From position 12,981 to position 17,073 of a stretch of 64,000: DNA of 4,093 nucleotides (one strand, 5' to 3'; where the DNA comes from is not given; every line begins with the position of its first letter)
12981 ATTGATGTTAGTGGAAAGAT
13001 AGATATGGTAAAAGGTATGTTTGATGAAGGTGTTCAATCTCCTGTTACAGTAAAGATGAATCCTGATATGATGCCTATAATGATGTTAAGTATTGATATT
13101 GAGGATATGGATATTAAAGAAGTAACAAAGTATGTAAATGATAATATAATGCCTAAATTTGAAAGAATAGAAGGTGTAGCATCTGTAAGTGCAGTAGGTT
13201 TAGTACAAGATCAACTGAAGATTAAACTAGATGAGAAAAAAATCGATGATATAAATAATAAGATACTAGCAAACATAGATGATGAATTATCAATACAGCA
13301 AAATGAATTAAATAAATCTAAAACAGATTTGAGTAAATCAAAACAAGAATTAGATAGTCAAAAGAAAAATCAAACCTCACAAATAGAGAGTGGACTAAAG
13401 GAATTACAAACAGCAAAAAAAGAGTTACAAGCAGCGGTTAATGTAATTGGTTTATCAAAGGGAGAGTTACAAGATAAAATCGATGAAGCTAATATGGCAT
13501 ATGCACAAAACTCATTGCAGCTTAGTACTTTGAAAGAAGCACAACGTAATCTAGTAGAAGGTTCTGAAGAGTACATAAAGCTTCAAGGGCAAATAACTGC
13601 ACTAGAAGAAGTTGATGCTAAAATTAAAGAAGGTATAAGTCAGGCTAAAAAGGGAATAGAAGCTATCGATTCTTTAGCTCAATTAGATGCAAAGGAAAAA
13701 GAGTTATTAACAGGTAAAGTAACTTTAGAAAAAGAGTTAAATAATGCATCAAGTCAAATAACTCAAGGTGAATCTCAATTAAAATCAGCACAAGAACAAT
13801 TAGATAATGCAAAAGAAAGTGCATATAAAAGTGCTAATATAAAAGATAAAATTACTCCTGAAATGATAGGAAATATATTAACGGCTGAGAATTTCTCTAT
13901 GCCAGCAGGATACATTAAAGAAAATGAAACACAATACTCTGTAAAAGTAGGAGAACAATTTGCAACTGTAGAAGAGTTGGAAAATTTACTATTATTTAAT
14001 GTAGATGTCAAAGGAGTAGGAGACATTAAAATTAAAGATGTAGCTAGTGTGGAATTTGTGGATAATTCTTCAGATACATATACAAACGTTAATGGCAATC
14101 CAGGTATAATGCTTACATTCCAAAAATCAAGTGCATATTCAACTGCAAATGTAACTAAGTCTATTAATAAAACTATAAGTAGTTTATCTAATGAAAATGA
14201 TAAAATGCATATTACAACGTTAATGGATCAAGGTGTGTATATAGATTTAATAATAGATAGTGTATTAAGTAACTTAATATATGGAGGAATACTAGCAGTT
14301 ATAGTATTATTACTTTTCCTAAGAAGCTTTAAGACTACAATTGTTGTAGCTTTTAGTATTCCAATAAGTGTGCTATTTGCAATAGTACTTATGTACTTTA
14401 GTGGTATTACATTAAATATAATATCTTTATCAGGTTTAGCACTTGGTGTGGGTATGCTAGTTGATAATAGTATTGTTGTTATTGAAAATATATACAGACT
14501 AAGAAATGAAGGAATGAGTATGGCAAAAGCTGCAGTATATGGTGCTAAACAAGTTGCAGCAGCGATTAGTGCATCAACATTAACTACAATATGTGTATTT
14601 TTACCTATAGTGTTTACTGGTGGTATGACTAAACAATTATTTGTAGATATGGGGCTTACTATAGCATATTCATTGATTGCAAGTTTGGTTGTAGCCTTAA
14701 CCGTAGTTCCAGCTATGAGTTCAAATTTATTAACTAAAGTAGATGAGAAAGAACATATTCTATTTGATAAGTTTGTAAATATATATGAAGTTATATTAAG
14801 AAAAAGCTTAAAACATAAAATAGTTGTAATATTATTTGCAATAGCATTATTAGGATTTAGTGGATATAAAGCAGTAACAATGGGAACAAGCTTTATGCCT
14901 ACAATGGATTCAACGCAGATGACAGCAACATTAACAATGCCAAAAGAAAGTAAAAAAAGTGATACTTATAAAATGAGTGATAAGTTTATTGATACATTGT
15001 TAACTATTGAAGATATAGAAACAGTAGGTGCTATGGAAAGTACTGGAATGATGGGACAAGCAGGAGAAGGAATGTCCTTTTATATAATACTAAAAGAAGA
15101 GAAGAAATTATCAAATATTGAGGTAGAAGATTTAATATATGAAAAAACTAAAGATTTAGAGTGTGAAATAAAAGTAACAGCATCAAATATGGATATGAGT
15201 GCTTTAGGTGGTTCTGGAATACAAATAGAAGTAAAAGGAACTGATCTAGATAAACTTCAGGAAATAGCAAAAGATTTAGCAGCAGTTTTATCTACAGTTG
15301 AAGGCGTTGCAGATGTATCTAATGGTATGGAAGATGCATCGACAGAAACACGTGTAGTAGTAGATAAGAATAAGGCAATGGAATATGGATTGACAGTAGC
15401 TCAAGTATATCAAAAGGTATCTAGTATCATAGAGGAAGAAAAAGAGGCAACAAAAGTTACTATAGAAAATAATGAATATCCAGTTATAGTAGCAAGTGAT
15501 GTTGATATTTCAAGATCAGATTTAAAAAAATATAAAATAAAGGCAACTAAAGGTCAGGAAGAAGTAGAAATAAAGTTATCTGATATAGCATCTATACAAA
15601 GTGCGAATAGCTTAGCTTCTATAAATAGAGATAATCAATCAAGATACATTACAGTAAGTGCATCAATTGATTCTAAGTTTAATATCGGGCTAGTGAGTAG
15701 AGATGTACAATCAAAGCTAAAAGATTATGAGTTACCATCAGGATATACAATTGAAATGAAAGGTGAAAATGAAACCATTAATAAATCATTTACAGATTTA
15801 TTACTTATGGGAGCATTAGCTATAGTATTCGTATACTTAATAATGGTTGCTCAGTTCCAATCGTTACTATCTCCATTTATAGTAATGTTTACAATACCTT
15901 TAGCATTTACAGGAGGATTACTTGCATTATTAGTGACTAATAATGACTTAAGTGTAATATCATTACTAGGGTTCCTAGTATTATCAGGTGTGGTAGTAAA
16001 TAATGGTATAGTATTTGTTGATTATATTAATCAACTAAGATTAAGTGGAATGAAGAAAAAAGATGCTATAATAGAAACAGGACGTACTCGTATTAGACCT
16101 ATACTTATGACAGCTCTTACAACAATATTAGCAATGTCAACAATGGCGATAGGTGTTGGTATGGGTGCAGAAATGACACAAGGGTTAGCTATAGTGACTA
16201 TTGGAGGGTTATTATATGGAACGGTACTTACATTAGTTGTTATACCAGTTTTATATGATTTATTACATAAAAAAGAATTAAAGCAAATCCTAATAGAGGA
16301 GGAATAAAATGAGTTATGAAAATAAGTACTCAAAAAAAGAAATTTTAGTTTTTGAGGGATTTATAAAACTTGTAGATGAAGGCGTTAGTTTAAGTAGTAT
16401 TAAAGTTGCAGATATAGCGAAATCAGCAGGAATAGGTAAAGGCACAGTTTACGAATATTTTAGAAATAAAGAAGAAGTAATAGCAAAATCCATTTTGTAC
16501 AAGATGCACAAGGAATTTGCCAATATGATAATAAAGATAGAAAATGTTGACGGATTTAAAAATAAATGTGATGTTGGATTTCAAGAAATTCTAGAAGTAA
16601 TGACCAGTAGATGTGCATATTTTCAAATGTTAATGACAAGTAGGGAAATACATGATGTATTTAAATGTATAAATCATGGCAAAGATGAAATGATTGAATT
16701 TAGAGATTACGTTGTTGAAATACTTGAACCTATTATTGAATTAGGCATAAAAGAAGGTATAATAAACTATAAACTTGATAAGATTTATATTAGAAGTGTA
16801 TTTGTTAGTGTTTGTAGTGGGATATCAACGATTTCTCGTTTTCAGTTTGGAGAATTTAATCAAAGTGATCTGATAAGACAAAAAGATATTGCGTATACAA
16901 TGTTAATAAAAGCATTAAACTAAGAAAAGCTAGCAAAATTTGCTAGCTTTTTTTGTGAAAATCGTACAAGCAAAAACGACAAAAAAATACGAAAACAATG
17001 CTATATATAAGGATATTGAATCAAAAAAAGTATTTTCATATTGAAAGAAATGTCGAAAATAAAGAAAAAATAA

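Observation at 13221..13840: RND (AcrB-like) pump with a coiled-coil insertion of about 200 residues at the docking-domain position, and no membrane-fusion partner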

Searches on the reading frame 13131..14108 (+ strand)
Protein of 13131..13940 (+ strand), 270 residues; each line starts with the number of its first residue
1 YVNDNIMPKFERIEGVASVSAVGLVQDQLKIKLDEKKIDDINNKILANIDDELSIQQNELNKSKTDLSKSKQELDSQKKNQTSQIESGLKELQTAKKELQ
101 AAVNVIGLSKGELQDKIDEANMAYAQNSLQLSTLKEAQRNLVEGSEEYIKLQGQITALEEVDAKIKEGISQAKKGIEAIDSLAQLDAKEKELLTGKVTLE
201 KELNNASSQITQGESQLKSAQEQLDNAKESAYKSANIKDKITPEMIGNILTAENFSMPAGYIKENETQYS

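Call 11: search_protein_representatives(protein=window:13131-13940:+)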
Query: 270 residues. Proteins with E-value up to 0.001 (for the whole library): 394; up to 1e-10: 159; up to 1e-30: 2. The best 150 are listed.
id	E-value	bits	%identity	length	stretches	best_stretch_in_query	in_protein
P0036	3.7e-46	174.4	43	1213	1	1-270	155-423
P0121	6.7e-32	127.8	34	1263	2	2-225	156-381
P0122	2.4e-30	122.7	34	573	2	1-232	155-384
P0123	3.1e-30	122.3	33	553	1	2-269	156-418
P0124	9.2e-29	117.5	34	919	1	2-268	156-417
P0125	9.5e-27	110.9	35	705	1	1-265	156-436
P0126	1.3e-26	110.5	34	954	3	1-177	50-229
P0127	6.6e-26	108.2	32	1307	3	156-266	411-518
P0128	8.5e-26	107.8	30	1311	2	95-269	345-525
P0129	1.6e-25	106.9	38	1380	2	157-269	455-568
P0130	2.8e-25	106.2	33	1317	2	1-171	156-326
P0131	5.0e-25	105.3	68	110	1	1-84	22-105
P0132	6.2e-25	105.0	32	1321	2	107-269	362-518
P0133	2.7e-24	102.9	37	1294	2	2-231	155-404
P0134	1.5e-23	100.5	34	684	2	2-116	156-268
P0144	1.4e-21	94.1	30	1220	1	1-267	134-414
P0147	4.0e-21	92.6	28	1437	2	26-268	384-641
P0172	6.5e-19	85.3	30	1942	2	1-237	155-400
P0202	3.0e-15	73.3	27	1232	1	2-266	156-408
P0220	4.7e-14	69.4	27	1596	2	1-159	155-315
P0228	9.0e-14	68.5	29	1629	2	1-141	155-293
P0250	2.4e-12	63.9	24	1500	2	6-253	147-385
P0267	3.1e-11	60.2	29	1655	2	3-195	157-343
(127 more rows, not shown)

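Call 42: search_protein_families(library=pfam, proteins=[P0172, P0129], max_evalue=0.01)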
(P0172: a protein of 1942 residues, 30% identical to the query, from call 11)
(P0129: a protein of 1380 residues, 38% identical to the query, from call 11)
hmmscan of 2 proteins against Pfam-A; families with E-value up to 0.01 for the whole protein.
P0172 (1942 aa): 2 families
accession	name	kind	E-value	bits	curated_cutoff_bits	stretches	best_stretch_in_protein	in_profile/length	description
PF00873.25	ACR_tran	-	2.5e-199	664.9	28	2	782-1594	198-1020/1021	AcrB/AcrD/AcrF family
PF17675.6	APG6_N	-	0.0036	18.2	45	1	293-411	9-127/132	Apg6 coiled-coil region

P0129 (1380 aa): 3 families
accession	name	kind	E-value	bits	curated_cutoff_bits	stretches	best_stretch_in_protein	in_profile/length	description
PF00873.25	ACR_tran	-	1.3e-206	688.9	28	2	541-1354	199-1020/1021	AcrB/AcrD/AcrF family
PF03176.21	MMPL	-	2.3e-06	27.2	20.5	1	686-845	154-316/333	MMPL family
PF21007.2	FBF1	-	0.0024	17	45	1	196-318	333-452/524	Fas-binding factor 1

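Call 55: list_cluster_members(proteins=[P0172, P0267, P0228, P0220, P0250, P0147, P0129, P0121, P0144, P0202])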
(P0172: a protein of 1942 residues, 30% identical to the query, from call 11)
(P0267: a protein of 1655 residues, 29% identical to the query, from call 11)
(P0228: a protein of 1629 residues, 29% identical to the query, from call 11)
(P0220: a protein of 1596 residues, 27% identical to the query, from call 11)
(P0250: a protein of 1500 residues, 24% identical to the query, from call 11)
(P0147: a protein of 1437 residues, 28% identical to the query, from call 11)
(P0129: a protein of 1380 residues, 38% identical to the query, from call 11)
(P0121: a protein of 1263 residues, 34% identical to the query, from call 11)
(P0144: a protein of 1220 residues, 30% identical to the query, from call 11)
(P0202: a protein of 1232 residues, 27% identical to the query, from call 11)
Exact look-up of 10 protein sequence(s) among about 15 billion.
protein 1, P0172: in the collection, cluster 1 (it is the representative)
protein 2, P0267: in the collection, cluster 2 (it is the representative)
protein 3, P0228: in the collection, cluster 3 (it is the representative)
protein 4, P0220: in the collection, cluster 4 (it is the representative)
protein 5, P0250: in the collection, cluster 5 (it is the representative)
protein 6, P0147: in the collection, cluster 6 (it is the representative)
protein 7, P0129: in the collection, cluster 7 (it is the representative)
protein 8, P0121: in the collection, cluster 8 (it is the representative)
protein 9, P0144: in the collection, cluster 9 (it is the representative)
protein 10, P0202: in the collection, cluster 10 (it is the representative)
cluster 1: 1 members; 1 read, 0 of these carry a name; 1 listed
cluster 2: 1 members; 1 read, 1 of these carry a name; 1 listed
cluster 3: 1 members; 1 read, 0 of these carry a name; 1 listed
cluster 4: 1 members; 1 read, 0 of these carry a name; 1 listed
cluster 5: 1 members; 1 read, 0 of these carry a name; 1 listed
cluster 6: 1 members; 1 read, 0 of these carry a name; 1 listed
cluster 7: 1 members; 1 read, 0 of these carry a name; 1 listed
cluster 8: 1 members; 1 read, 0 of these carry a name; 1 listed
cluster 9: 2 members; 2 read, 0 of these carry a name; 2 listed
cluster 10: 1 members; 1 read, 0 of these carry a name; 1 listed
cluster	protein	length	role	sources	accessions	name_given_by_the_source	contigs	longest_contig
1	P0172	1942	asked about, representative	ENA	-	-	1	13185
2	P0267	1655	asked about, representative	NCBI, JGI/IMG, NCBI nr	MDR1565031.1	MAG: efflux RND transporter permease subunit [Oscillospiraceae bacterium] | HAE1 family hydrophobic/amphiphilic exporter-1 | efflux RND transporter permease subunit [Oscillospiraceae bacterium]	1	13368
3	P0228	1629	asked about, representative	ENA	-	-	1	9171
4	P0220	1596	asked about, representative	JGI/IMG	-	-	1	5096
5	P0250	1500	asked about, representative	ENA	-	-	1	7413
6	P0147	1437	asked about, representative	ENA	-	-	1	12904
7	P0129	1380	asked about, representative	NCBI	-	-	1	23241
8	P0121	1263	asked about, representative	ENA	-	-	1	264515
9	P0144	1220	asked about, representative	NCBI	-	-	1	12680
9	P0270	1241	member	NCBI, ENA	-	-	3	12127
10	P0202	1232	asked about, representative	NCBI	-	-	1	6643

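Call 67: predict_structure(alignment_id=A3)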
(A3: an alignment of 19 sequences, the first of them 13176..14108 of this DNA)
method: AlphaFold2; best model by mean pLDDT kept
length: 311 residues; sequences in the alignment: 19
mean_pLDDT: 82.8   pTM: 0.55
mean pLDDT of the five models: 82.8, 81.2, 80.9, 78.6, 78.3
residues with pLDDT >= 90: 181; 70-90: 71; 50-70: 21; < 50: 38
segments of 3 or more residues with pLDDT < 50: 1-7, 240-261, 303-311
pLDDT, mean of each block of 10 residues (from residue 1): 44 75 90 91 97 96 93 94 92 94 96 95 91 93 95 94 95 94 94 96 96 88 80 66 38 43 70 78 85 72 46 37
secondary structure, 60 per line:
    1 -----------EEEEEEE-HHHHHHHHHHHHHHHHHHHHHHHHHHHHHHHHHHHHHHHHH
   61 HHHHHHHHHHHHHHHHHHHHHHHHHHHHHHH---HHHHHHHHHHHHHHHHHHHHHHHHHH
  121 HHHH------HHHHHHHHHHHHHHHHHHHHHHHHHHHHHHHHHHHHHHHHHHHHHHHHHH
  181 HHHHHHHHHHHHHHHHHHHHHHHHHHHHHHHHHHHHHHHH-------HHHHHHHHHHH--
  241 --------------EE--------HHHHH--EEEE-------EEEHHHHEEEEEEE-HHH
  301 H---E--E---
elements in order: E12-18 H20-91 H95-124 H131-220 H228-238 H265-269 E272-275 E283-285 H286-289 E290-296 H298-301

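Call 69: fold_search(model_id=the predicted structure, library=pdb)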
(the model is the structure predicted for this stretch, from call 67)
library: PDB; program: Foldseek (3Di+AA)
matches with E <= 10: 941; with E <= 0.001: 0
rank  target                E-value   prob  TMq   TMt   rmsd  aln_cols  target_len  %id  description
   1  7nyw_B                3.3e-03  0.99  0.23  0.09  28.0       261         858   13  Cryo-EM structure of the MukBEF-MatP-DNA head module (released 2021-07-07)
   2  6ixf_B                5.0e-03  0.96  0.22  0.28  27.8       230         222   15  Crystal structure of SeMet apo SH3BP5 (P41) (released 2019-03-20)
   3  5y06                  6.3e-03  0.93  0.19  0.24  22.2       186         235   17  Structural characterization of msmeg_4306 from Mycobacterium smegmatis (released 2018-05-02)
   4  4ilo_A                7.5e-03  0.98  0.26  0.33  21.1       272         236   16  2.12A resolution structure of CT398 from Chlamydia trachomatis (released 2014-01-01)
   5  5y05                  7.9e-03  0.96  0.18  0.24  15.5       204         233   16  Structural characterization of msmeg_4306 from Mycobacterium smegmatis (released 2018-05-02)
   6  6rwb_A                7.9e-03  0.89  0.25  0.05  19.6       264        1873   16  Cryo-EM structure of Yersinia pseudotuberculosis TcaA-TcaB (released 2019-10-23)
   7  5nnv_D                8.9e-03  0.98  0.26  0.31  10.5       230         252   17  Structure of a Bacillus subtilis Smc coiled coil middle fragment (released 2017-06-21)
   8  7aam_A                1.0e-02  0.99  0.29  0.32  12.3       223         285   15  Crystal structure of the F-BAR domain of PSTIPIP1 bound to the CTH domain of the phosphatase LYP (released 2022-02-23)
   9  6djl_B                1.1e-02  0.91  0.21  0.27  27.4       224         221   15  Crystal structure of the Rab11 GEF SH3BP5 bound to nucleotide free Rab11A (released 2018-09-26)
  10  5nnv_A                1.3e-02  0.99  0.30  0.36   8.7       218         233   14  Structure of a Bacillus subtilis Smc coiled coil middle fragment (released 2017-06-21)
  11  3na7                  1.3e-02  0.85  0.19  0.23  18.8       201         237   16  2.2 Angstrom Structure of the HP0958 Protein from Helicobacter pylori CCUG 17874 (released 2010-09-22)
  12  6djl_E                1.3e-02  0.77  0.20  0.24  29.4       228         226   15  Crystal structure of the Rab11 GEF SH3BP5 bound to nucleotide free Rab11A (released 2018-09-26)
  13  7aam_B                1.4e-02  0.97  0.26  0.27  11.9       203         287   15  Crystal structure of the F-BAR domain of PSTIPIP1 bound to the CTH domain of the phosphatase LYP (released 2022-02-23)
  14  7aal_A                1.6e-02  0.99  0.30  0.32  12.3       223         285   15  Crystal structure of the F-BAR domain of PSTIPIP1, G258A mutant (released 2022-02-23)
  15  6ixf_A                1.6e-02  0.92  0.22  0.29  23.7       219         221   16  Crystal structure of SeMet apo SH3BP5 (P41) (released 2019-03-20)
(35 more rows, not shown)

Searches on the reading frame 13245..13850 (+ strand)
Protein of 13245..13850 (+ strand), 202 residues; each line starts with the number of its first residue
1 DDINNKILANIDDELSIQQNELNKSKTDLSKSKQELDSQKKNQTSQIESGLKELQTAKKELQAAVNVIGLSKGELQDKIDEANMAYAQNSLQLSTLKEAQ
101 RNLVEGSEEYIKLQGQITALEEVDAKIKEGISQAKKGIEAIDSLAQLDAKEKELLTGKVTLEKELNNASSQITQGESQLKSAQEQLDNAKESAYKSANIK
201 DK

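Call 45: search_protein_families(library=pfam, proteins=[window:13245-13850:+], max_evalue=1)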
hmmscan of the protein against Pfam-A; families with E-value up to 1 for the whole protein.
window:13245-13850:+ (202 aa): 9 families
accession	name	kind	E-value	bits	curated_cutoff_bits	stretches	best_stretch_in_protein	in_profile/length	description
PF18595.6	Nuf2_DHR10-like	-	0.0094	16.4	28.4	1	94-194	2-102/117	Nuf2, DHR10-like domain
PF15650.12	Tox-REase-9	-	0.07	13.8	27.3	0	39-63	51-75/88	Restriction endonuclease fold toxin 9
PF05701.16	WEMBL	-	0.13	11.3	35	1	143-194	364-415/562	Weak chloroplast movement under blue light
PF10498.14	IFT57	-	0.14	11.6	40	1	88-140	269-321/360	Intra-flagellar transport protein 57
PF20492.3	ERM_helical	-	0.24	11.9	40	0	96-191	22-118/120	Ezrin/radixin/moesin, alpha-helical domain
PF03791.18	KNOX2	-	0.28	11.2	27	0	72-96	23-47/48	KNOX2 domain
PF11999.13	Ice_binding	-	0.31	11.1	28.7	0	145-195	36-86/208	Ice-binding-like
PF11471.13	Sugarporin_N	-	0.39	11.5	25.7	0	161-183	9-31/31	Maltoporin periplasmic N-terminal extension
PF10123.14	Mu-like_Pro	-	0.47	10.4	25.2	1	6-196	132-320/330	Mu-like prophage I protein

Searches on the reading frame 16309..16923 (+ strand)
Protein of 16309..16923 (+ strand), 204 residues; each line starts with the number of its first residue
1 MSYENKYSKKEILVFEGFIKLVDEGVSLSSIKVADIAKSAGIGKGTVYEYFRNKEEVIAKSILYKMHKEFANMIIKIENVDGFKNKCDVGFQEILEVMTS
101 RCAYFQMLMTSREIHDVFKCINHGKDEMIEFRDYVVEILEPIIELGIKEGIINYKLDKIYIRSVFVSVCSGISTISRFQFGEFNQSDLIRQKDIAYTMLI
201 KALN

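Call 3: search_protein_families(library=pfam, proteins=[window:16309-16923:+], max_evalue=0.01)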
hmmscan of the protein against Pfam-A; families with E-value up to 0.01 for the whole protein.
window:16309-16923:+ (204 aa): 1 family
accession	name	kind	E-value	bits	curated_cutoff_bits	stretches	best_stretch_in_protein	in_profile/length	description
PF00440.29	TetR_N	-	7.1e-09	35.7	24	1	32-58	18-44/47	Bacterial regulatory proteins, tetR family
